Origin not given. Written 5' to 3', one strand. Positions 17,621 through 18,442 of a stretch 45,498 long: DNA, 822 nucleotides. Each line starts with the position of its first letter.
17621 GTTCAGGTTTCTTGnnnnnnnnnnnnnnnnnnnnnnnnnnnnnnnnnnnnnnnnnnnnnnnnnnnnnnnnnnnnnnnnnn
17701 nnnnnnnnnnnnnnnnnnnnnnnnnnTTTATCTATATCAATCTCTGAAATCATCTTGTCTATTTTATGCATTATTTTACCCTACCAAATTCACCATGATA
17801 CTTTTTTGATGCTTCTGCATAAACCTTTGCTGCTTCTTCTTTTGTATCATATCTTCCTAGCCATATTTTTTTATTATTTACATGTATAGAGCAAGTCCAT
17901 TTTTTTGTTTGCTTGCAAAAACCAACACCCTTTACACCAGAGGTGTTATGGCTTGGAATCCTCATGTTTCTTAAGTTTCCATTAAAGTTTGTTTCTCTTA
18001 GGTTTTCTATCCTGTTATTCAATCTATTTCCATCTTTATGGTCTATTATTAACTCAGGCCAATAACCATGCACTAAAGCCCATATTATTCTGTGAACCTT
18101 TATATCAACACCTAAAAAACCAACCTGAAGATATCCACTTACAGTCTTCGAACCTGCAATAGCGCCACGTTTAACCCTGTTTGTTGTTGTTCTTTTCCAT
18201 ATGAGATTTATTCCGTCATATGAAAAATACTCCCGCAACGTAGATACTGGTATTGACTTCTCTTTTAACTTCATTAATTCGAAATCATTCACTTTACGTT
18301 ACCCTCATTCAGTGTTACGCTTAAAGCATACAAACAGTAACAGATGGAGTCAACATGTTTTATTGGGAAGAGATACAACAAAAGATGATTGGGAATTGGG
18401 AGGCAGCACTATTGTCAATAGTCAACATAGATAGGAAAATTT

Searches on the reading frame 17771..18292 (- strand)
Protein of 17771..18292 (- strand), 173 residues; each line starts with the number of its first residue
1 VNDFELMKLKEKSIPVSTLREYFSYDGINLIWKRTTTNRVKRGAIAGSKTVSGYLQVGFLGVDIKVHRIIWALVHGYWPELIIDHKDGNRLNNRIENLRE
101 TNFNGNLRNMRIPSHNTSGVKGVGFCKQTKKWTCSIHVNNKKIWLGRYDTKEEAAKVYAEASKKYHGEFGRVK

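Call 5: search_protein_families(library=pfam, proteins=[window:17771-18292:-], max_evalue=0.1)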
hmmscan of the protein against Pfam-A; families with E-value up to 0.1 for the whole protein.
window:17771-18292:- (173 aa): 2 families
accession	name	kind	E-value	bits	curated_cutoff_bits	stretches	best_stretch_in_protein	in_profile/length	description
PF13392.12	HNH_3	-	1.5e-15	56.9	24.8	1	65-101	2-39/46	HNH endonuclease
PF00847.26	AP2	-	4.3e-09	37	33.3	1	118-167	1-53/54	AP2 domain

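Call 6: search_protein_families(library=phrogs, proteins=[window:17771-18292:-], max_evalue=0.01)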
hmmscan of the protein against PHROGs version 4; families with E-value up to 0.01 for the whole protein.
window:17771-18292:- (173 aa): 17 families
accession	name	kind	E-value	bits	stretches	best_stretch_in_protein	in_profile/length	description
phrog_99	-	DNA, RNA and nucleotide metabolism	1.6e-65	223.3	1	5-171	100-265/383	HNH endonuclease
phrog_4578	-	DNA, RNA and nucleotide metabolism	3.8e-30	105.5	1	66-171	14-120/130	HNH endonuclease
phrog_374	-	DNA, RNA and nucleotide metabolism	1e-15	58.6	1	71-170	315-411/617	HNH endonuclease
phrog_3593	-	DNA, RNA and nucleotide metabolism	6.5e-15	56.4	1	48-161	77-192/210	HNH endonuclease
phrog_59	-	DNA, RNA and nucleotide metabolism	2.2e-13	51.4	1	32-111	161-236/423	HNH endonuclease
phrog_13470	-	DNA, RNA and nucleotide metabolism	1e-12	49.5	1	36-167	50-144/152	HNH endonuclease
phrog_959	-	DNA, RNA and nucleotide metabolism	2.1e-08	35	1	46-114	36-110/138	HNH endonuclease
phrog_953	-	DNA, RNA and nucleotide metabolism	2.3e-08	34.8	1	113-161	308-357/420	HNH endonuclease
phrog_36769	-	unknown function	2.7e-08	34.6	1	66-160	244-342/367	-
phrog_826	-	DNA, RNA and nucleotide metabolism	3.5e-07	31.1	1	48-111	91-159/281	HNH endonuclease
phrog_35306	-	unknown function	5.4e-07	30.9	1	113-158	24-69/90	-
phrog_1492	-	DNA, RNA and nucleotide metabolism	1.5e-05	25.3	1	41-99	83-148/414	HNH endonuclease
phrog_1891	-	DNA, RNA and nucleotide metabolism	0.00024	21.6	1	66-99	167-201/255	HNH endonuclease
phrog_1872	-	DNA, RNA and nucleotide metabolism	0.00025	22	1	48-90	46-89/166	endonuclease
phrog_30377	-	DNA, RNA and nucleotide metabolism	0.00053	21.1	1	65-117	11-62/82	HNH endonuclease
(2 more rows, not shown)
